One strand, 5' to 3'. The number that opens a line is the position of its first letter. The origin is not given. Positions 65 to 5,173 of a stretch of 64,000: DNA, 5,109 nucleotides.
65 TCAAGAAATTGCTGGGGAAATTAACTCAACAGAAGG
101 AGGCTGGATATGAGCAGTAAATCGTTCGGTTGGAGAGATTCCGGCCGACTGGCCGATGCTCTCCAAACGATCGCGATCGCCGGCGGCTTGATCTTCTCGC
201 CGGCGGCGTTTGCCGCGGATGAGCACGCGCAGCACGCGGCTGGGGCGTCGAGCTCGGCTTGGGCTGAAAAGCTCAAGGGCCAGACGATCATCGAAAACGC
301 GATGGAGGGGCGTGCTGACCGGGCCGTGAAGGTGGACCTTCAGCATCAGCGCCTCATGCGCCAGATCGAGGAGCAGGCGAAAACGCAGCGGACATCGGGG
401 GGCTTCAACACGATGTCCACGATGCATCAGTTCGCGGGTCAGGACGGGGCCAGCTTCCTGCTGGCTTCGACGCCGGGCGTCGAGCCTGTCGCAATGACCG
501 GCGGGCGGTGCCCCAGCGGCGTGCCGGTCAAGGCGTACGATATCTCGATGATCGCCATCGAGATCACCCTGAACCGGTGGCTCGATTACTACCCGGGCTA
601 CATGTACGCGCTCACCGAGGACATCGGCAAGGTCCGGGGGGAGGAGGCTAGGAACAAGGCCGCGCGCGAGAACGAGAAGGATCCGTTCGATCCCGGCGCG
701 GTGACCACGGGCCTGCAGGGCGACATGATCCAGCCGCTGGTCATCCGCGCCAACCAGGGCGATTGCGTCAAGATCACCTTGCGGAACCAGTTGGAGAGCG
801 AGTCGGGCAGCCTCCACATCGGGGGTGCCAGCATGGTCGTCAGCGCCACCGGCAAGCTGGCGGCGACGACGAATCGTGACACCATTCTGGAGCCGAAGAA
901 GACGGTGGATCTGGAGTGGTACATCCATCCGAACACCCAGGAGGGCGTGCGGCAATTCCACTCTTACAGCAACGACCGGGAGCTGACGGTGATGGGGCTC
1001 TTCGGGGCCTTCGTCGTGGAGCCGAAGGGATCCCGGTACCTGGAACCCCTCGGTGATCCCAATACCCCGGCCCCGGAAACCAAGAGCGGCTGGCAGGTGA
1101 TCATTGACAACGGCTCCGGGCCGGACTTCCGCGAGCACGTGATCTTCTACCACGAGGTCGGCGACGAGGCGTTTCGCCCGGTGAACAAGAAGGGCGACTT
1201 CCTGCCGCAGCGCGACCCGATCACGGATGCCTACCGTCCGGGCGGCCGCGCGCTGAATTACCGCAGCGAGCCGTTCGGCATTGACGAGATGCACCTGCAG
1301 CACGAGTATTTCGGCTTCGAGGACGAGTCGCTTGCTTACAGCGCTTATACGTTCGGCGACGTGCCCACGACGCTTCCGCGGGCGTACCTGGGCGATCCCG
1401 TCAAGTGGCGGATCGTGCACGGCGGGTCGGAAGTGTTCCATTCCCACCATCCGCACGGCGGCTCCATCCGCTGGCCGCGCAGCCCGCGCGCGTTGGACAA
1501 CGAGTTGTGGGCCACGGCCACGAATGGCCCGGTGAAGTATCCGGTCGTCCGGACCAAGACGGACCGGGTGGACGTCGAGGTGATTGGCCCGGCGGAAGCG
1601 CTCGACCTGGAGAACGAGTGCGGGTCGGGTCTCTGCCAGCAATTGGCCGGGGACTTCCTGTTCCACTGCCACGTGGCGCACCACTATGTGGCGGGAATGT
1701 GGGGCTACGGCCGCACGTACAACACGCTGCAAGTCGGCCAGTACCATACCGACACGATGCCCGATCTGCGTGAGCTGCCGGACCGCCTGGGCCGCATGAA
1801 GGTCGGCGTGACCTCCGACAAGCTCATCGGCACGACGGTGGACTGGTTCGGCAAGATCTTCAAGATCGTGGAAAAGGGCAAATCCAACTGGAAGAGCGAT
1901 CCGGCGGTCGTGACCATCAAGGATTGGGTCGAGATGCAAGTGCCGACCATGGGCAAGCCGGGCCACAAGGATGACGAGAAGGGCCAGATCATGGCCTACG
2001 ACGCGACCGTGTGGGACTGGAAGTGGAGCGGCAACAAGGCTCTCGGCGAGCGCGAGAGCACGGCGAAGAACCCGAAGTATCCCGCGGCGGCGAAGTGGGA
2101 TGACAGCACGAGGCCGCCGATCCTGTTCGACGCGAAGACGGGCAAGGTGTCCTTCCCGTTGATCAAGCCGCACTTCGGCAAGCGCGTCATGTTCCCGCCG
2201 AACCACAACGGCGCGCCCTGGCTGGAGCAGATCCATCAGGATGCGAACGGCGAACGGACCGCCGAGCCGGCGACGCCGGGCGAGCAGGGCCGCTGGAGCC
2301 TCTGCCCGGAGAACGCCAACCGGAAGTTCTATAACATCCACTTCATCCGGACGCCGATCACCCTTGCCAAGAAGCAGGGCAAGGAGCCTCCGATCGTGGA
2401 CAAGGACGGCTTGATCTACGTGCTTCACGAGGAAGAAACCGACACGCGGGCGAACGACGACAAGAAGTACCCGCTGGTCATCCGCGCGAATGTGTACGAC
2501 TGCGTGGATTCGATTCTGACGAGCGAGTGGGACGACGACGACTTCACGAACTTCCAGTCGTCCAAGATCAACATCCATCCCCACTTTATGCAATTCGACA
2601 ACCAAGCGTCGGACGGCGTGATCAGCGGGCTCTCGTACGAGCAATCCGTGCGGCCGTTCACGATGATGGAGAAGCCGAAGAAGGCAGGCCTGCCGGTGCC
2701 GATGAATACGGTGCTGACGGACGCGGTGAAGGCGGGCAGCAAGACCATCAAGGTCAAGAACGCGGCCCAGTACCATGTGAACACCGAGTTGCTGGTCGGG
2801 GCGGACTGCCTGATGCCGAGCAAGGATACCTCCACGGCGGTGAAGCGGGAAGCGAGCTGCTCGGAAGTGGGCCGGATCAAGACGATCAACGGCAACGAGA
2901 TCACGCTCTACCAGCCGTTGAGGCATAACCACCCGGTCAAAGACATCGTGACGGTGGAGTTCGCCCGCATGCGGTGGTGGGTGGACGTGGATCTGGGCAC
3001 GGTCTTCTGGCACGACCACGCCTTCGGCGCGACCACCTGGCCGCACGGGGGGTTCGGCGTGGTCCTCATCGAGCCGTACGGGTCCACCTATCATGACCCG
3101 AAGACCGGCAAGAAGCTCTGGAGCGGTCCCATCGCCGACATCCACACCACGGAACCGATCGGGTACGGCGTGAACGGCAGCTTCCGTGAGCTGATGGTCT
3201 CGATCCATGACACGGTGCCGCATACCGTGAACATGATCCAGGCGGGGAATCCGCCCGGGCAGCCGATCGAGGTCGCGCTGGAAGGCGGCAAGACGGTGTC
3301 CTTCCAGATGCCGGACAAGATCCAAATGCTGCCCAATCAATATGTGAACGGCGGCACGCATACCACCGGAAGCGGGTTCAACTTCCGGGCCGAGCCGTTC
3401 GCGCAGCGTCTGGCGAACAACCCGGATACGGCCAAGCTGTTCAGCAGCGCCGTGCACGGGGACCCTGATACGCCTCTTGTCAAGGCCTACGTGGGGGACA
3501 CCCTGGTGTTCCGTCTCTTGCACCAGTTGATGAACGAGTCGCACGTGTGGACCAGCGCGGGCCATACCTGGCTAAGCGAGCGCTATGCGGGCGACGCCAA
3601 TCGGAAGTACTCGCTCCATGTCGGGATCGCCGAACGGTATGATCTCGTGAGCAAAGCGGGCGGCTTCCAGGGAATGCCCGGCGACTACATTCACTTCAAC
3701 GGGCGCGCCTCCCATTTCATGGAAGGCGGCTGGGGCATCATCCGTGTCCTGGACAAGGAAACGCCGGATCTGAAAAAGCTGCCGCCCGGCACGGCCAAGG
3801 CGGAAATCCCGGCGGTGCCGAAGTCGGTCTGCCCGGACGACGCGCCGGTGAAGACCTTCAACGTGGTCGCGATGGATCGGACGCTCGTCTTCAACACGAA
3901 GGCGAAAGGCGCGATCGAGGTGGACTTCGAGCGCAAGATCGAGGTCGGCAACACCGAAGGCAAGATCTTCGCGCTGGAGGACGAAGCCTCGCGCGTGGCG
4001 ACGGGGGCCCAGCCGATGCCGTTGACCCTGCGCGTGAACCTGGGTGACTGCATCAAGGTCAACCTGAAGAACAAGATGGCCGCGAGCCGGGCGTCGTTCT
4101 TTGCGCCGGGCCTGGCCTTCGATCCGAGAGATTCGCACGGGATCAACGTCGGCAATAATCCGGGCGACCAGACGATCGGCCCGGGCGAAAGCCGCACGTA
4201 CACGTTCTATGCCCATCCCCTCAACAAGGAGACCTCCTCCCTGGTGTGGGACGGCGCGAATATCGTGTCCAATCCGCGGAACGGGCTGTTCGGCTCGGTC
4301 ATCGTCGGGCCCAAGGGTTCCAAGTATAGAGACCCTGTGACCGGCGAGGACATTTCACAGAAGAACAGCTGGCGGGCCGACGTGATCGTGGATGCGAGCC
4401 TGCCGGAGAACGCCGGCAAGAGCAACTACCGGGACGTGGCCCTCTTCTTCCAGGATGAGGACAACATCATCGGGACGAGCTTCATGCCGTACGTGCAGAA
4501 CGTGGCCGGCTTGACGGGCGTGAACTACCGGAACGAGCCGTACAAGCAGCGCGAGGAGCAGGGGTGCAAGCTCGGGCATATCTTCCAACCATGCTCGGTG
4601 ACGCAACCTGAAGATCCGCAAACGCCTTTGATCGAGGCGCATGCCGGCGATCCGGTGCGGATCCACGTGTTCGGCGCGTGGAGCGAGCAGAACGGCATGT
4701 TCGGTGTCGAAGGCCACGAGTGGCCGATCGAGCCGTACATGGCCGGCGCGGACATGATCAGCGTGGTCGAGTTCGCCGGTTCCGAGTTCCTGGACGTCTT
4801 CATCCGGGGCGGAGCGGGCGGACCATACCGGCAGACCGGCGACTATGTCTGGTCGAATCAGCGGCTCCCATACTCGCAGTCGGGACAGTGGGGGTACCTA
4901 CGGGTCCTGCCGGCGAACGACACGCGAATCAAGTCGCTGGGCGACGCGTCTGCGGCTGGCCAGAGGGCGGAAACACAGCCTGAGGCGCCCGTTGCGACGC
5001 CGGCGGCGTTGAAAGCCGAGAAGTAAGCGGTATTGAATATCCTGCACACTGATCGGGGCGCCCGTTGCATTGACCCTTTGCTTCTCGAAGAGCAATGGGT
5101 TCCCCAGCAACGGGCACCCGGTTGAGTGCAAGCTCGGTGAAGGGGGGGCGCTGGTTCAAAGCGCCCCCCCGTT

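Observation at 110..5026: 1638-aa six-domain multicopper oxidase with a single HCH motif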

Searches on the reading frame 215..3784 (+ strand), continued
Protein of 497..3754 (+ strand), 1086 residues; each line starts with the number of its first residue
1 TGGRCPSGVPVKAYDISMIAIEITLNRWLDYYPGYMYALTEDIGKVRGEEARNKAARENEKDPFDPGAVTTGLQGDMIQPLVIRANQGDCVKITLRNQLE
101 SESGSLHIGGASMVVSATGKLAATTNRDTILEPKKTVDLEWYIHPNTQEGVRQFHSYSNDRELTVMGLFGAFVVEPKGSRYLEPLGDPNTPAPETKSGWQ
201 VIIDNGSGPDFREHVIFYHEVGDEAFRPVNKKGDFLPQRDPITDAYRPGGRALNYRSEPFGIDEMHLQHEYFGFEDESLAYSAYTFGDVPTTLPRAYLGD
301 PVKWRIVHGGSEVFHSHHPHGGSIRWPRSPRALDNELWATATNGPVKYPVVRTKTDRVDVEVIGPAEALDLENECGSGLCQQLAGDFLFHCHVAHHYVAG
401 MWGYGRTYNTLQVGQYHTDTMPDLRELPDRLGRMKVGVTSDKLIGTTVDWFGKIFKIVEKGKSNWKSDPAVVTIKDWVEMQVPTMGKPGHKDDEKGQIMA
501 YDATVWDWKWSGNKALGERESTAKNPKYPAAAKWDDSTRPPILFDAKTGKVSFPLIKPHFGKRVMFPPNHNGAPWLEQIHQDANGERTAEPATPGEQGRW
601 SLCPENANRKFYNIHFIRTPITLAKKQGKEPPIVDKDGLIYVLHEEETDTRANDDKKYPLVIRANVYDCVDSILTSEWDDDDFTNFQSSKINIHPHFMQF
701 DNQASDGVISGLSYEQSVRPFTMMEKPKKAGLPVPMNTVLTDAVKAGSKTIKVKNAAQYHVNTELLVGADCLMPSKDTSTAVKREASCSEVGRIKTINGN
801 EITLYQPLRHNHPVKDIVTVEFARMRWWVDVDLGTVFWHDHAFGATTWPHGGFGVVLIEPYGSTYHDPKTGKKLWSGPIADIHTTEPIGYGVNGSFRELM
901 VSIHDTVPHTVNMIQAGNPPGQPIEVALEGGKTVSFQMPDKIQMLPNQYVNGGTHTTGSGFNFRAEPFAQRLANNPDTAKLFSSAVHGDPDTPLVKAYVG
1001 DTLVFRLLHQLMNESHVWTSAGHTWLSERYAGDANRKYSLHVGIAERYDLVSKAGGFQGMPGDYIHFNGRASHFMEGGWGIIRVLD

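Call 70: fold_search(model_id=the predicted structure, library=pdb)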
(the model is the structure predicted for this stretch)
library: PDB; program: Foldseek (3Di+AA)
matches with E <= 10: 1782; with E <= 0.001: 539
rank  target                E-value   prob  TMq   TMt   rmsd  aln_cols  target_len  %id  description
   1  9bxa_A                7.4e-62  1.00  0.40  0.39  20.1      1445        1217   16  Structure of Mnx H340A complex from Bacillus sp. PL-12 (released 2024-08-07)
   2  5n0k                  8.1e-24  1.00  0.20  0.23  20.0      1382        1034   10  Rat ceruloplasmin orthorhombic form (released 2017-12-13)
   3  1kcw                  9.0e-24  1.00  0.20  0.23  20.2      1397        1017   10  X-RAY CRYSTAL STRUCTURE OF HUMAN CERULOPLASMIN AT 3.0 ANGSTROMS (released 1997-02-12)
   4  4enz                  1.7e-23  1.00  0.38  0.43  10.6      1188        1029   10  Structure of human ceruloplasmin at 2.6 A resolution (released 2013-04-17)
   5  2j5w                  1.3e-22  1.00  0.38  0.43   9.8      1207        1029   10  Ceruloplasmin revisited: structural and functional roles of various metal cation binding sites (released 2007-02-06)
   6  4ejx_A                2.9e-22  1.00  0.37  0.42  10.1      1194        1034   10  Structure of ceruloplasmin-myeloperoxidase complex (released 2013-04-10)
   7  4bxs_V                4.7e-22  1.00  0.20  0.19  19.4      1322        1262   10  Crystal Structure of the Prothrombinase Complex from the Venom of Pseudonaja Textilis (released 2013-07-31)
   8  8fdg                  1.8e-21  1.00  0.40  0.32  17.1      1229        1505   11  Cryo-EM structure of coagulation factor V short (released 2023-03-15)
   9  7kve                  1.1e-20  1.00  0.21  0.18  20.0      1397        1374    9  Cryo-EM structure of human Factor V at 3.3 Angstrom resolution (released 2021-03-10)
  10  8tn9                  2.0e-20  1.00  0.21  0.19  19.4      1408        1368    9  Structural architecture of the acidic region of the B domain of coagulation factor V (released 2023-10-04)
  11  6mf0_A                2.6e-20  1.00  0.37  0.35   9.6      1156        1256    8  Crystal Structure Determination of Human/Porcine Chimera Coagulation Factor VIII (released 2019-09-11)
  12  7kwo_A                3.8e-20  1.00  0.36  0.36  10.7      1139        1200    8  rFVIIIFc-VWF-XTEN (BIVV001) (released 2021-03-03)
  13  7kbt_A                4.0e-20  1.00  0.36  0.35   9.9      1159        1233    8  Factor VIII in complex with the anti-C2 domain antibody, G99 (released 2020-11-18)
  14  4bdv_A                8.6e-20  1.00  0.35  0.64   9.9      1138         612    9  CRYSTAL STRUCTURE OF A TRUNCATED B-DOMAIN HUMAN FACTOR VIII (released 2013-05-15)
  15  6mf2_A                2.4e-19  1.00  0.36  0.35  10.0      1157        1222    8  Improved Model of Human Coagulation Factor VIII (released 2019-09-11)
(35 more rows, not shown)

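Call 76: find_homologous_proteins(query=P0391)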
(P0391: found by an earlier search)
Query P0391 (1639 aa): 806 proteins with E <= 0.001 among 8000 candidates; the best 120 are listed.
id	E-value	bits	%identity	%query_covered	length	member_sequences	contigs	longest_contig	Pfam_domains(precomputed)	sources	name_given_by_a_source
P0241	0.0e+0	3716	95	100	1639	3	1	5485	PF07732.22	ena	-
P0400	0.0e+0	3498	89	100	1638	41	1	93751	PF07732.22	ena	-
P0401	0.0e+0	3448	87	100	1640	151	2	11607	PF07732.22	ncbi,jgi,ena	-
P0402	0.0e+0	3294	84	99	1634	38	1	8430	PF07732.22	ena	-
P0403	0.0e+0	3244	83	99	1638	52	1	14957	PF07732.22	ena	-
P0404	0.0e+0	3191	80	100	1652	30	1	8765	PF07732.22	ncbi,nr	ncbi:MAG: multicopper oxidase domain-containing protein [Nitrospina sp.]|nr:multicopper oxidase doma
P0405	0.0e+0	3189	80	100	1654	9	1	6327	PF07732.22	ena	-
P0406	0.0e+0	3180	80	99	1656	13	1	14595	PF07732.22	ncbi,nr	ncbi:MAG: multicopper oxidase domain-containing protein [Nitrospina sp.]|nr:multicopper oxidase doma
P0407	0.0e+0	3176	80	100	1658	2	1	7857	PF07732.22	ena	-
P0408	0.0e+0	3168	80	99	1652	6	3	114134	PF07732.22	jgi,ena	jgi:manganese oxidase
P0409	0.0e+0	3136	79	100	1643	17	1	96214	PF07732.22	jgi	jgi:FtsP/CotA-like multicopper oxidase with cupredoxin domain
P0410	0.0e+0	3122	80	99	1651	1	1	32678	PF07732.22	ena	-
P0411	0.0e+0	3120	81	97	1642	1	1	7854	PF07732.22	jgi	jgi:hypothetical protein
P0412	0.0e+0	3110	81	97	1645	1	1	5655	PF00394.29,PF07732.22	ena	-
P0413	0.0e+0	3107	79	99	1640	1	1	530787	PF07732.22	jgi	jgi:hypothetical protein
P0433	0.0e+0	3011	76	100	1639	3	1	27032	PF07732.22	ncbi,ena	-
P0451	0.0e+0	2925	75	98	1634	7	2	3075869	PF07732.22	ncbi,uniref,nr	ncbi:conserved exported hypothetical protein, putative Multicopper oxidase [Nitrospina gracilis 3/21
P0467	0.0e+0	2261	61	96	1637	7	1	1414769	PF07731.21,PF07732.22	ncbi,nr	ncbi:MAG: multicopper oxidase domain-containing protein [Candidatus Manganitrophus sp. SA1]|nr:multi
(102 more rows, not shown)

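Call 83: find_encoding_contigs(protein=P0467, flank=8000, max_places=1)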
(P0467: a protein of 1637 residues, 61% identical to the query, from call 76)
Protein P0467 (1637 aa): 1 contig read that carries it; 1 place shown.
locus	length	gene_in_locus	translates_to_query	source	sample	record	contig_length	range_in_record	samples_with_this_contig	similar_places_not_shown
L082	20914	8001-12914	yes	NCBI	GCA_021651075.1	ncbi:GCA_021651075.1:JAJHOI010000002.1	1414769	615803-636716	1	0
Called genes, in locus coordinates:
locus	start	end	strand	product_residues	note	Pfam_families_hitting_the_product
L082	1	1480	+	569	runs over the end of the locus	PF03109:ABC1, PF27536:UbiB_helical (weak)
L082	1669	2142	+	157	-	PF00582:Usp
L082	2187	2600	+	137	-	PF00571:CBS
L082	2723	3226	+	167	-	PF00355:Rieske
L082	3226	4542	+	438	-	PF00033:Cytochrome_B, PF13631:Cytochrom_B_N_2, PF00032:Cytochrom_B_C, PF13442:Cytochrome_CBB3, PF00034:Cytochrom_C, PF02433:FixO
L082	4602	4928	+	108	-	PF00034:Cytochrom_C, PF13442:Cytochrome_CBB3, PF02433:FixO (weak)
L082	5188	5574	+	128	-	PF00515:TPR_1 (faint), PF07719:TPR_2 (faint)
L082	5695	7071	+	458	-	PF08448:PAS_4, PF00158:Sigma54_activat, PF14532:Sigma54_activ_2, PF07724:AAA_2 (weak), PF07728:AAA_5 (weak), PF00004:AAA (weak), PF25601:AAA_lid_14, PF02954:HTH_8, +1 more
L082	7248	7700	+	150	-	PF09980:DUF2214 (weak), PF13664:DUF4149, PF05425:CopD (weak)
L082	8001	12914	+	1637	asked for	PF07731:Cu-oxidase_2 (faint), PF07732:Cu-oxidase_3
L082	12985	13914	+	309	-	PF14686:fn3_3 (weak), PF13620:CarboxypepD_reg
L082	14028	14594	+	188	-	PF01814:Hemerythrin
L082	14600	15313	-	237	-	PF00027:cNMP_binding, PF13545:HTH_Crp_2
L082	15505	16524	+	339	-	PF00561:Abhydrolase_1, PF12146:Hydrolase_4 (faint), PF12697:Abhydrolase_6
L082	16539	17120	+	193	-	PF02525:Flavodoxin_2, PF03358:FMN_red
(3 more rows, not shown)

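Call 84: find_encoding_contigs(protein=P0451, flank=10000, max_places=1)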
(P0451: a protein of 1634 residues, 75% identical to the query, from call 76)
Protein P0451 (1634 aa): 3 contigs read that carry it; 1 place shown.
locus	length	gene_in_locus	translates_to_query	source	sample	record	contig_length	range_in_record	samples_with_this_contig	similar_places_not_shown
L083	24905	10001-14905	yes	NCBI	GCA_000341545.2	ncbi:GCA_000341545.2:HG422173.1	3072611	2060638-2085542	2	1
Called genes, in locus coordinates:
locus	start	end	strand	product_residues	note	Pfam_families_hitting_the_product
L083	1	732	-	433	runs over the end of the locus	PF01595:CNNM, PF00571:CBS (weak), PF03471:CorC_HlyC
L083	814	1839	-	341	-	PF00586:AIRS, PF02769:AIRS_C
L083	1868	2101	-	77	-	-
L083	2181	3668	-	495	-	PF02696:SelO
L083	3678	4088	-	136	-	PF00571:CBS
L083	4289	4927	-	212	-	PF07603:Lcl_C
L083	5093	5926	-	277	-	PF02146:SIR2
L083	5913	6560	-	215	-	PF01966:HD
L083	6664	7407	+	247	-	PF02361:CbiQ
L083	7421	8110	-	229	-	PF01507:PAPS_reduct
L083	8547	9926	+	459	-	PF00089:Trypsin, PF13365:Trypsin_2, PF00595:PDZ (weak), PF13180:PDZ_2, PF17820:PDZ_6 (weak), PF00595:PDZ, PF13180:PDZ_2, PF17820:PDZ_6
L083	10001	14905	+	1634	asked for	PF07732:Cu-oxidase_3 (faint)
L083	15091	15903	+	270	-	PF13620:CarboxypepD_reg, PF14686:fn3_3 (weak)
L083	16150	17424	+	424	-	PF02433:FixO (faint), PF00034:Cytochrom_C, PF13442:Cytochrome_CBB3, PF00034:Cytochrom_C (weak)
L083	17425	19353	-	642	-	PF00034:Cytochrom_C (weak), PF13442:Cytochrome_CBB3, PF00034:Cytochrom_C, PF13442:Cytochrome_CBB3, PF00034:Cytochrom_C, PF09459:EB_dh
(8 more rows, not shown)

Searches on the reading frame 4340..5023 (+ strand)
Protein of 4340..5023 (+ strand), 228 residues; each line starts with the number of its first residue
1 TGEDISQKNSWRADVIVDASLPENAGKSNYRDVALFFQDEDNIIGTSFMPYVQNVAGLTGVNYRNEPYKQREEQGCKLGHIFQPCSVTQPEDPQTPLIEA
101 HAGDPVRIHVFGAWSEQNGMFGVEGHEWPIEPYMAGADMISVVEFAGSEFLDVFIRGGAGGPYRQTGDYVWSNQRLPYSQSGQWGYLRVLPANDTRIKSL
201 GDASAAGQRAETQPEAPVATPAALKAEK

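Call 90: search_solved_structures(query=window:4340-5023:+, max_evalue=1, show_alignments=1)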
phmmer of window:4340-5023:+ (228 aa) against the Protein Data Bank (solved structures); distinct sequences matched with E-value up to 1: 1.
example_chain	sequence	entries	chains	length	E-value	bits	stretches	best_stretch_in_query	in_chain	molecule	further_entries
9bxa_A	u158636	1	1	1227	1.5e-26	97.2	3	31-210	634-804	MnxG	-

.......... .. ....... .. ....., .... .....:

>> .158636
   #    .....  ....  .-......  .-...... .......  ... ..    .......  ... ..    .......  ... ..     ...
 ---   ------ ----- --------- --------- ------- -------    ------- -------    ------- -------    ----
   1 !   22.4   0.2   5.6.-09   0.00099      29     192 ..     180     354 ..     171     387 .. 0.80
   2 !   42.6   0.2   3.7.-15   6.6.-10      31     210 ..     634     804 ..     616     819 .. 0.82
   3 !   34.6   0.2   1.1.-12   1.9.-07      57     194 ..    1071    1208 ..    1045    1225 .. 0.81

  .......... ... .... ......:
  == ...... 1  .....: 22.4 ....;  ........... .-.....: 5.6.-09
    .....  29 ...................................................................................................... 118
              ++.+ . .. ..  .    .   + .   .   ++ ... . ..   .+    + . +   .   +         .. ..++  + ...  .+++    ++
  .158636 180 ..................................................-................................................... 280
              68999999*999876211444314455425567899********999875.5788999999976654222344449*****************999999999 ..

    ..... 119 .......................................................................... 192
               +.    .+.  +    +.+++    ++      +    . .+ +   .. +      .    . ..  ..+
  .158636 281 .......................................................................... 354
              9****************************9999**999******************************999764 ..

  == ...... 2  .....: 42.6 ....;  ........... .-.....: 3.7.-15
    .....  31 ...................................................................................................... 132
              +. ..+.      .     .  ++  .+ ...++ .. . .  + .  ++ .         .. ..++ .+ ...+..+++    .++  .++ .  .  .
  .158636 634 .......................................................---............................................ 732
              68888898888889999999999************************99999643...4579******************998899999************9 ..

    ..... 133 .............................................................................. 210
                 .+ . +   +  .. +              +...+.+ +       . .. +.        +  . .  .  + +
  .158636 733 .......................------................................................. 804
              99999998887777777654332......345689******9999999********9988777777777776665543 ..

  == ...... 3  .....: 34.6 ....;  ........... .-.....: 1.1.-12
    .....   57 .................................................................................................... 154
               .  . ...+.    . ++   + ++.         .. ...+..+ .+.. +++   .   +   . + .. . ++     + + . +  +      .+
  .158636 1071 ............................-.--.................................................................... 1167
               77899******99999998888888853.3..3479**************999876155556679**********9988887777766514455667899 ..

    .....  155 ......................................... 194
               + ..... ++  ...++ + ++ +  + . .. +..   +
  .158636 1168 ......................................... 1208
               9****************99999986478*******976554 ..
